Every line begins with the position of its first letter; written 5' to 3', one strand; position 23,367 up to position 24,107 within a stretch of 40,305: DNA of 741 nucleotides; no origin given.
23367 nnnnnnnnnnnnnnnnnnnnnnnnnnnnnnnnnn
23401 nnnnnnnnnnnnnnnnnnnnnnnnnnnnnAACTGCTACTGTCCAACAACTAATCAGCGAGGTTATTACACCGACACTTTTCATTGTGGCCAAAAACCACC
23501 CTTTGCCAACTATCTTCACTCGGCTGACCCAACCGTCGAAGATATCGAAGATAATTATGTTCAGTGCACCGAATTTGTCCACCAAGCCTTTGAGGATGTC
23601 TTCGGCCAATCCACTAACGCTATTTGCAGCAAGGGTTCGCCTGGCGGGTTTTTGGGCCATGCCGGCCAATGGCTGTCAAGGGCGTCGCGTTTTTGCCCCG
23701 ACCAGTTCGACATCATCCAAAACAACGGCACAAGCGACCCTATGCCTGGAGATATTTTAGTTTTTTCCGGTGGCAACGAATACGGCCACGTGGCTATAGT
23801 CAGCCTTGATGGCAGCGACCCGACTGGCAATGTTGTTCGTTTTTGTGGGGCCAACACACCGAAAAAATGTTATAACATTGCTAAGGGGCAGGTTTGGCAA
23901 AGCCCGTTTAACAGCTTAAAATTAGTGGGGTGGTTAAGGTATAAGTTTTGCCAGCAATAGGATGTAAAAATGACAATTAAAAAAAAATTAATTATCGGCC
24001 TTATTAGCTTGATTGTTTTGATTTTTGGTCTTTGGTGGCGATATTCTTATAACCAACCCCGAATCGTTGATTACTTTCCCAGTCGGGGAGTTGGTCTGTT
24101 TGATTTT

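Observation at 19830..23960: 1376-aa protein with a large cytoplasmic region, a Gly-rich membrane block and an extracellular CHAP hydrolase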

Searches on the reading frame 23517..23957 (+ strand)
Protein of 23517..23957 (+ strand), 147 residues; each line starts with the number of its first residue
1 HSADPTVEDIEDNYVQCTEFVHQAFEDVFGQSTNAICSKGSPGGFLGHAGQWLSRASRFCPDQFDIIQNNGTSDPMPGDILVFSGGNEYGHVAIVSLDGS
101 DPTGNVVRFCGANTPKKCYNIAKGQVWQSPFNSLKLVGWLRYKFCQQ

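Call 80: search_dna_similar(query=window:23517-23957:+, collection=plasmids, mode=protein, max_evalue=0.1, max_rows=25)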
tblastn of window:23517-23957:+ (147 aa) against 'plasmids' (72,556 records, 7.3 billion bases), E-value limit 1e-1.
No match.
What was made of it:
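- Closest known: TraG of pIP501 / TrsG of pGO1. Different: No direct sequence comparison was run. tblastn of the CHAP region against 72,556 plasmids found nothing at E<0.1 (call 80).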
